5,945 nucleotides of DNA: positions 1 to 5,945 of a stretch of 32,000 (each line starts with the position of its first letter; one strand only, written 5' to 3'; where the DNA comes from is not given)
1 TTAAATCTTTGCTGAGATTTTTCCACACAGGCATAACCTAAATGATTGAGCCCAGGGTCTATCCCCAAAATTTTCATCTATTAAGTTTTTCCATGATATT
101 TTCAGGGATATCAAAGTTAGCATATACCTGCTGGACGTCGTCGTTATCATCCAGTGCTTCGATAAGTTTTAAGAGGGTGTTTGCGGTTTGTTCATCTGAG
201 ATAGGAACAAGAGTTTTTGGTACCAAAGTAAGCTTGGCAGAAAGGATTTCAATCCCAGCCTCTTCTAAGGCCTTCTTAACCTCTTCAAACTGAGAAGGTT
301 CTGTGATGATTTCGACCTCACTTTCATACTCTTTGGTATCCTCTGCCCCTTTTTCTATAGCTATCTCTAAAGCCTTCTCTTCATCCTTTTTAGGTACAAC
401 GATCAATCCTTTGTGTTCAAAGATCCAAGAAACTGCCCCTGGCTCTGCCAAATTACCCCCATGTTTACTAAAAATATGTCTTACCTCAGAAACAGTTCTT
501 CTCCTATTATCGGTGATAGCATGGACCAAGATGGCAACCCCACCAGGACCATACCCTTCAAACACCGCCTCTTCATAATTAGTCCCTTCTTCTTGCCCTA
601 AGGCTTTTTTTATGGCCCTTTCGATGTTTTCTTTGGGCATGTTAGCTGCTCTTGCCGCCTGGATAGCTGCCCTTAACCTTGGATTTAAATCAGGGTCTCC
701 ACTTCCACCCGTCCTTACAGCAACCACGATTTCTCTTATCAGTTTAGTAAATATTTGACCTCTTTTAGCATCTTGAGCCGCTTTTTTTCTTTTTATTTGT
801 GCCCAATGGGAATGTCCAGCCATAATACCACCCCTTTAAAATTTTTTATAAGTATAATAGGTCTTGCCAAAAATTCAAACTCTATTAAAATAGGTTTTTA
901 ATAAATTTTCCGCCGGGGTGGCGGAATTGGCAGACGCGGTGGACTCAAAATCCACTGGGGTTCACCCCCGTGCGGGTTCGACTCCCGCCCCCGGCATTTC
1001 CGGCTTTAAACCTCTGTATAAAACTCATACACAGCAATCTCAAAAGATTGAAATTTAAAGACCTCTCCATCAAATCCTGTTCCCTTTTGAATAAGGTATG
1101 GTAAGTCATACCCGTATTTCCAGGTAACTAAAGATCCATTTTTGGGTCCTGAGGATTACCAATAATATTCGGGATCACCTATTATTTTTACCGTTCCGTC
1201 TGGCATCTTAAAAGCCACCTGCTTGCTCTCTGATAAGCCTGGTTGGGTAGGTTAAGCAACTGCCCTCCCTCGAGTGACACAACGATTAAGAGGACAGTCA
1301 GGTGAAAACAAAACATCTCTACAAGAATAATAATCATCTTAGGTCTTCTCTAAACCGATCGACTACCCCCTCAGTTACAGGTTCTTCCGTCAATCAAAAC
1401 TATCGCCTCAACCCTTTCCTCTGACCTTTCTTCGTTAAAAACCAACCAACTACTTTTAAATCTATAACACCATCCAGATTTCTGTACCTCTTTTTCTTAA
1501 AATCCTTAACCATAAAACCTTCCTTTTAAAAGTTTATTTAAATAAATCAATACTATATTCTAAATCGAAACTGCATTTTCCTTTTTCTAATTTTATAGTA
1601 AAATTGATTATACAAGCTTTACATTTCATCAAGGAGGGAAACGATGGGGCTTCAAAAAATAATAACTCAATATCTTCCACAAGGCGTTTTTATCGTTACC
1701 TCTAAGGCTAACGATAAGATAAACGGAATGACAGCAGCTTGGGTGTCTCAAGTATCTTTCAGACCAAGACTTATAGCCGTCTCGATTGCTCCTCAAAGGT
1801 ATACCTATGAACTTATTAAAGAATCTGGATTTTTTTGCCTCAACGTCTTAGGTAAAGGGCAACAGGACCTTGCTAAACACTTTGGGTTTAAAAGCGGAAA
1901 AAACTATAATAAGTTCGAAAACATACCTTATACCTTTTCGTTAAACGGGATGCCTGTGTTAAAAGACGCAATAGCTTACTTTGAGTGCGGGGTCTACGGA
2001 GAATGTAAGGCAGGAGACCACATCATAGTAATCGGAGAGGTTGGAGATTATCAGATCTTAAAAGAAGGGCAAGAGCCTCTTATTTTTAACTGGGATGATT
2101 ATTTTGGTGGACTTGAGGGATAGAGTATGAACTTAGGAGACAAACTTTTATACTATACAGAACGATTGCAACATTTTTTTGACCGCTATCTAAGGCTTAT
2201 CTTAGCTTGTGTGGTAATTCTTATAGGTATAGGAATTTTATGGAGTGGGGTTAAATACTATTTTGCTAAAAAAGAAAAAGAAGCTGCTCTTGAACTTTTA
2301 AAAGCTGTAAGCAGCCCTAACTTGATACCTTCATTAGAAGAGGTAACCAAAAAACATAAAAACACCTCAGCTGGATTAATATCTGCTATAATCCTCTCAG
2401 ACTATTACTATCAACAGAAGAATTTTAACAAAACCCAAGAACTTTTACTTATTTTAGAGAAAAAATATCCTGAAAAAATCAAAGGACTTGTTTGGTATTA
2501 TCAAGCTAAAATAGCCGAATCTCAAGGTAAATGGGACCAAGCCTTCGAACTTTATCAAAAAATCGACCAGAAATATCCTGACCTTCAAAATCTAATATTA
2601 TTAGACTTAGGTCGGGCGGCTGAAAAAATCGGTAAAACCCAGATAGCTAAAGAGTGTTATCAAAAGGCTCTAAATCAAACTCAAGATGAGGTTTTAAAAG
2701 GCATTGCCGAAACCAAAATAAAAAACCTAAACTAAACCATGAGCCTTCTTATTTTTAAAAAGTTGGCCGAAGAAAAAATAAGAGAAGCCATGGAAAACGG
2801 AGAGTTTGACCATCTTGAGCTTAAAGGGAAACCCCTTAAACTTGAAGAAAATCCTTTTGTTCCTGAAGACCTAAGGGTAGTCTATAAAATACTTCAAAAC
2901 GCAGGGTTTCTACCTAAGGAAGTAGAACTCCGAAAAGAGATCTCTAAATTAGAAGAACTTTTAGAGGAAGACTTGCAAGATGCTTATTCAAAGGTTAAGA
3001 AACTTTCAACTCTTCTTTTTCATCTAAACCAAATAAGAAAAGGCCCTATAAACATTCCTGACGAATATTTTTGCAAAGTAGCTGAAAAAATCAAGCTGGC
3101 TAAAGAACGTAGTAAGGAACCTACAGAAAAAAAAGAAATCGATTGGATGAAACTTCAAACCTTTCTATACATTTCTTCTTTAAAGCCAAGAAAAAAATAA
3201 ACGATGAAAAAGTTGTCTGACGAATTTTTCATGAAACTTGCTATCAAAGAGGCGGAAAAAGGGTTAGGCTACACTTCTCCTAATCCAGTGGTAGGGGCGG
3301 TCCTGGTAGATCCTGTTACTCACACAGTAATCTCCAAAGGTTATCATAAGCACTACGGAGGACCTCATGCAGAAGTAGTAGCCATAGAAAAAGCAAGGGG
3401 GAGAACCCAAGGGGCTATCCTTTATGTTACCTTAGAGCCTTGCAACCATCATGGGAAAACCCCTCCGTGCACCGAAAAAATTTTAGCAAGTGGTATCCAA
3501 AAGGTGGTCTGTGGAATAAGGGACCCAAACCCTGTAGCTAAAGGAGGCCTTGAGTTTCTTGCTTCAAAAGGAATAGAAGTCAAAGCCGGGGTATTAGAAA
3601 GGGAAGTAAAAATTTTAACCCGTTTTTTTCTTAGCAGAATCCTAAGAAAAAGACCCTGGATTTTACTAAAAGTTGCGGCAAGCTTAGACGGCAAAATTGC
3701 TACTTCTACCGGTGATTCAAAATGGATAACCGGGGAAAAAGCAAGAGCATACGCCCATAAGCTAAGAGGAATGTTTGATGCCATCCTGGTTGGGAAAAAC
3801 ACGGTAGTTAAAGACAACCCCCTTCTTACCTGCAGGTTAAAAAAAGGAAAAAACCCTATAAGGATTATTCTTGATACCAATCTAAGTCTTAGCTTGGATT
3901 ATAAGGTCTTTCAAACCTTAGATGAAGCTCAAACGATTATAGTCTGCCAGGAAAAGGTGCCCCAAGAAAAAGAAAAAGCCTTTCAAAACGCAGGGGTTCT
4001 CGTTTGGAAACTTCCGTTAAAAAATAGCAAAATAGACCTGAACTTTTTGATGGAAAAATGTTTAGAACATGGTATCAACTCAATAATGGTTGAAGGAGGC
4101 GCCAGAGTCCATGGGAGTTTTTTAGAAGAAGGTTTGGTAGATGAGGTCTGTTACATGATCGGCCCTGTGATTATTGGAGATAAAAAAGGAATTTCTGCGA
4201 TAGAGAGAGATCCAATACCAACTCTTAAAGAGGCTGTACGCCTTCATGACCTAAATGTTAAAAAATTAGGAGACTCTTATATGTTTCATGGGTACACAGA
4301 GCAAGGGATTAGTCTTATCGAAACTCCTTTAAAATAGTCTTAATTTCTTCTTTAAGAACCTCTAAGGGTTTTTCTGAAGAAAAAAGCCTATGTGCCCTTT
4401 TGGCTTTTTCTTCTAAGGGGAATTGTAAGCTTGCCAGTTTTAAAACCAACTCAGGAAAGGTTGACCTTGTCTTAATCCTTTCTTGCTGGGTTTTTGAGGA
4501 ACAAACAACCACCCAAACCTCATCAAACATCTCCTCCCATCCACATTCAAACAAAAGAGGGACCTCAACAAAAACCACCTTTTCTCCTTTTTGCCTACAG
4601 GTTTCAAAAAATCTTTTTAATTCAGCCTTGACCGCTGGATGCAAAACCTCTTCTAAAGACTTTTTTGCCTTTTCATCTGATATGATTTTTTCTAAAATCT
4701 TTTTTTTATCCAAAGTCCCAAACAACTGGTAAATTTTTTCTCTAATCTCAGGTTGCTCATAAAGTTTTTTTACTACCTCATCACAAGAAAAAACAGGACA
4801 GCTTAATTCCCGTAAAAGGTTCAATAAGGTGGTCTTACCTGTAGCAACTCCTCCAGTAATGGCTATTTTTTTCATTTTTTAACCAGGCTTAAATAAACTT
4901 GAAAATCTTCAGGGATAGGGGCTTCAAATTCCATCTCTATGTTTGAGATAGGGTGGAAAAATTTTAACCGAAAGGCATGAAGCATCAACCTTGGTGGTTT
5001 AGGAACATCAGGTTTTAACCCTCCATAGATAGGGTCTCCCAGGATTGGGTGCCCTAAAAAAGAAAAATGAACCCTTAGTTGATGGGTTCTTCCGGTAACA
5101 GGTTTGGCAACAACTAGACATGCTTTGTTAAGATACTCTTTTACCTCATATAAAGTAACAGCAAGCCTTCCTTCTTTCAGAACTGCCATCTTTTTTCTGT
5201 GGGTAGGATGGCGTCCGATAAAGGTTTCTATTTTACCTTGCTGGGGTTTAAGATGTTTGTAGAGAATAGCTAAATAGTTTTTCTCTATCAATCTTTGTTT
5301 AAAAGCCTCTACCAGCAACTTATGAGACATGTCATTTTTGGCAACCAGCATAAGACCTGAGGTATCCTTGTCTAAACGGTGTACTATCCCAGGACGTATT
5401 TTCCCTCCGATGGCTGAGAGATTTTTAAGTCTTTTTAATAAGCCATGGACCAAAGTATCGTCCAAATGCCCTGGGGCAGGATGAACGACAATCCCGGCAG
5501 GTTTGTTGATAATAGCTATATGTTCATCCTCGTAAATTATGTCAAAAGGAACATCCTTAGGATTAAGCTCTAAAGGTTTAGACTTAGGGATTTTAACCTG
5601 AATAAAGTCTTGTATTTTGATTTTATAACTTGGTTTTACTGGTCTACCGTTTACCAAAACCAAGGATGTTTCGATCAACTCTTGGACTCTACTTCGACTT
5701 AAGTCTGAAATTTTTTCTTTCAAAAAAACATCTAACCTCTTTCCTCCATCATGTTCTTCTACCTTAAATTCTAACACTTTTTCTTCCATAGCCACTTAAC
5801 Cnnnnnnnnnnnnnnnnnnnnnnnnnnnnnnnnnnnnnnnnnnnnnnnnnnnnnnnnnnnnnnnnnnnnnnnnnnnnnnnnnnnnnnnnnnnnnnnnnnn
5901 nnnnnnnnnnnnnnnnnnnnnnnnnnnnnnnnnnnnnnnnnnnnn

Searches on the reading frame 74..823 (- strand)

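Call 49: search_protein_families(library=pfam, proteins=[window:74-823:-], max_evalue=0.00001)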
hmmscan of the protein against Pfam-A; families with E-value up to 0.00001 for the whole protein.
window:74-823:- (249 aa): 2 families
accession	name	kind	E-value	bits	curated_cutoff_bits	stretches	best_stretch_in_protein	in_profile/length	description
PF01709.26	Transcrip_reg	-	9.6e-61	204.6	27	1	83-237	1-160/160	TACO1/YebC second and third domain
PF20772.2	TACO1_YebC_N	-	5.4e-34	116.9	36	1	5-76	1-72/73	TACO1/YebC protein N-terminal domain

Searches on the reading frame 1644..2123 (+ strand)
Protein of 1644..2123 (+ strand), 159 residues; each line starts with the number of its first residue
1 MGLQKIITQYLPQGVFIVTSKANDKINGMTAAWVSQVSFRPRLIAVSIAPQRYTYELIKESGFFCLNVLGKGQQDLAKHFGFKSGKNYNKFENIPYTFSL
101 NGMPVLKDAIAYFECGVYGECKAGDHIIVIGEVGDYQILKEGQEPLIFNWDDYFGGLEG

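Call 49: search_protein_families(library=pfam, proteins=[window:1644-2123:+], max_evalue=0.00001)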
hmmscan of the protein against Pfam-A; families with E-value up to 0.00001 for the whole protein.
window:1644-2123:+ (159 aa): 1 family
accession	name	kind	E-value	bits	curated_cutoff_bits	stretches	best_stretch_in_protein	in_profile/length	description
PF01613.24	Flavin_Reduct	-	1.7e-43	148.8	27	1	11-153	4-149/153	Flavin reductase like domain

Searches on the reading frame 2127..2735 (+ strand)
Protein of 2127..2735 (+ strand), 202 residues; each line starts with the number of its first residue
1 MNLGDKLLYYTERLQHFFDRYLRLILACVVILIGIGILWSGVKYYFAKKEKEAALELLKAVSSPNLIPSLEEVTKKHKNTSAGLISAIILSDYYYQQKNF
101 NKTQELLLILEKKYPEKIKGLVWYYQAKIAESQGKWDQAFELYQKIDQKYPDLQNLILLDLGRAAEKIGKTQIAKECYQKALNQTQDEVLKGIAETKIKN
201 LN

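Call 49: search_protein_families(library=pfam, proteins=[window:2127-2735:+], max_evalue=0.00001)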
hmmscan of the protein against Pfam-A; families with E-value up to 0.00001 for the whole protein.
window:2127-2735:+ (202 aa): 6 families
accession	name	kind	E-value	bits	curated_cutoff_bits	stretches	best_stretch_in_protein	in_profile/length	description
PF09976.15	TPR_21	-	3.4e-11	43.7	25.5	1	16-202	2-192/193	Tetratricopeptide repeat-like domain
PF13174.12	TPR_6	-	4.8e-09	36.7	26.3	0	122-152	2-32/33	Tetratricopeptide repeat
PF13428.12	TPR_14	-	1e-08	35.4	23.5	0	122-153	3-34/44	Tetratricopeptide repeat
PF07719.23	TPR_2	-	7.9e-08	32.3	27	0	122-145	3-26/34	Tetratricopeptide repeat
PF24575.1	TPR_Slam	-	4.8e-07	30.6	35.2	1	97-162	25-88/104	Surface lipoprotein assembly modifier, N-terminal TPR repeats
PF13432.12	TPR_16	-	2.2e-06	28.4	32.7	0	92-152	5-63/65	Tetratricopeptide repeat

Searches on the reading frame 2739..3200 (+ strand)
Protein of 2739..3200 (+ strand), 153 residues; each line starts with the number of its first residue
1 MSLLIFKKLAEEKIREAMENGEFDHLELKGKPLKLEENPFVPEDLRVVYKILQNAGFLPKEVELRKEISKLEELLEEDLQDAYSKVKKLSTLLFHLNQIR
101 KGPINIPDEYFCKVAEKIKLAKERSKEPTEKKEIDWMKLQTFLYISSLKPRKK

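Call 49: search_protein_families(library=pfam, proteins=[window:2739-3200:+], max_evalue=0.00001)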
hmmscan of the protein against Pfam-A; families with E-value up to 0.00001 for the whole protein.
window:2739-3200:+ (153 aa): 1 family
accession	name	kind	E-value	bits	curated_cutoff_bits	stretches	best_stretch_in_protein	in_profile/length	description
PF09350.15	DJC28_CD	-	3.4e-27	94.8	27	1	9-75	1-69/70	DnaJ homologue, subfamily C, member 28, conserved domain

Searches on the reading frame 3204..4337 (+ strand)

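Call 49: search_protein_families(library=pfam, proteins=[window:3204-4337:+], max_evalue=0.00001)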
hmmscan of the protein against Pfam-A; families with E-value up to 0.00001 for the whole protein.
window:3204-4337:+ (377 aa): 4 families
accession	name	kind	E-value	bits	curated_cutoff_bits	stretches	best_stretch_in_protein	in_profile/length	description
PF01872.23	RibD_C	-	9.5e-53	179.4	24.1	1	151-359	1-195/197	RibD C-terminal domain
PF00383.29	dCMP_cyt_deam_1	-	8e-20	71.1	25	1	5-104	3-101/102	Cytidine and deoxycytidylate deaminase zinc-binding region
PF18785.7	Inv-AAD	-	3.2e-10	40.4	26.5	1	31-128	1-116/129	Invertebrate-AID/APOBEC-deaminase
PF14437.12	MafB19-deam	-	1.3e-08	35.3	27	1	7-142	4-138/142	MafB19-like deaminase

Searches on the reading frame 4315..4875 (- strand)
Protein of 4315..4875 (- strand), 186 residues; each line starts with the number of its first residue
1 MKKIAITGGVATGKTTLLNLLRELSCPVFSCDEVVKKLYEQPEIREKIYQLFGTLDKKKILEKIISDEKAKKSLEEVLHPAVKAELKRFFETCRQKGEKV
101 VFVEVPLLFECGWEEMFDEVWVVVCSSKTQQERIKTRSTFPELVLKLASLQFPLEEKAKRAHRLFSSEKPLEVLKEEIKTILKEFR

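Call 49: search_protein_families(library=pfam, proteins=[window:4315-4875:-], max_evalue=0.00001)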
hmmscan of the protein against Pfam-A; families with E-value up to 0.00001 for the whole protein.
window:4315-4875:- (186 aa): 2 families
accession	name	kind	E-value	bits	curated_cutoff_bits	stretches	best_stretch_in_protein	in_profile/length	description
PF01121.26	CoaE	-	9.4e-29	100.8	27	1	4-165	3-172/180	Dephospho-CoA kinase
PF13238.12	AAA_18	-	8.6e-07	29.9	29.4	1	4-138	1-112/128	AAA domain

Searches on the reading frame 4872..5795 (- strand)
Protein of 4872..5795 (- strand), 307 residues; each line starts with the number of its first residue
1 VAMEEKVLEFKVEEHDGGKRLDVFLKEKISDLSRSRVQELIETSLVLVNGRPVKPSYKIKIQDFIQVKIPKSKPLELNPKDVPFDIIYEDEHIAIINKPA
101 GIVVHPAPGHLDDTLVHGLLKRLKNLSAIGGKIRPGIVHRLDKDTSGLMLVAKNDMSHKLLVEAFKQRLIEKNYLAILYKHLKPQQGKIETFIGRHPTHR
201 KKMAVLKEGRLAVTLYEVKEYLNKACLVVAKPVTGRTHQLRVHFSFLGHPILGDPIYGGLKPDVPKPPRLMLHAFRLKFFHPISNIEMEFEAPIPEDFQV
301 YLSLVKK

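Call 49: search_protein_families(library=pfam, proteins=[window:4872-5795:-], max_evalue=0.00001)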
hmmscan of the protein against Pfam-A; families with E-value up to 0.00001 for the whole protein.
window:4872-5795:- (307 aa): 2 families
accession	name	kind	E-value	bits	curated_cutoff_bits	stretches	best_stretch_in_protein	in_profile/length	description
PF00849.27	PseudoU_synth_2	-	1e-29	104.2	26.8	1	92-245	1-151/152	RNA pseudouridylate synthase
PF01479.30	S4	-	1.9e-10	40.7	22.8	1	20-65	2-48/48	S4 domain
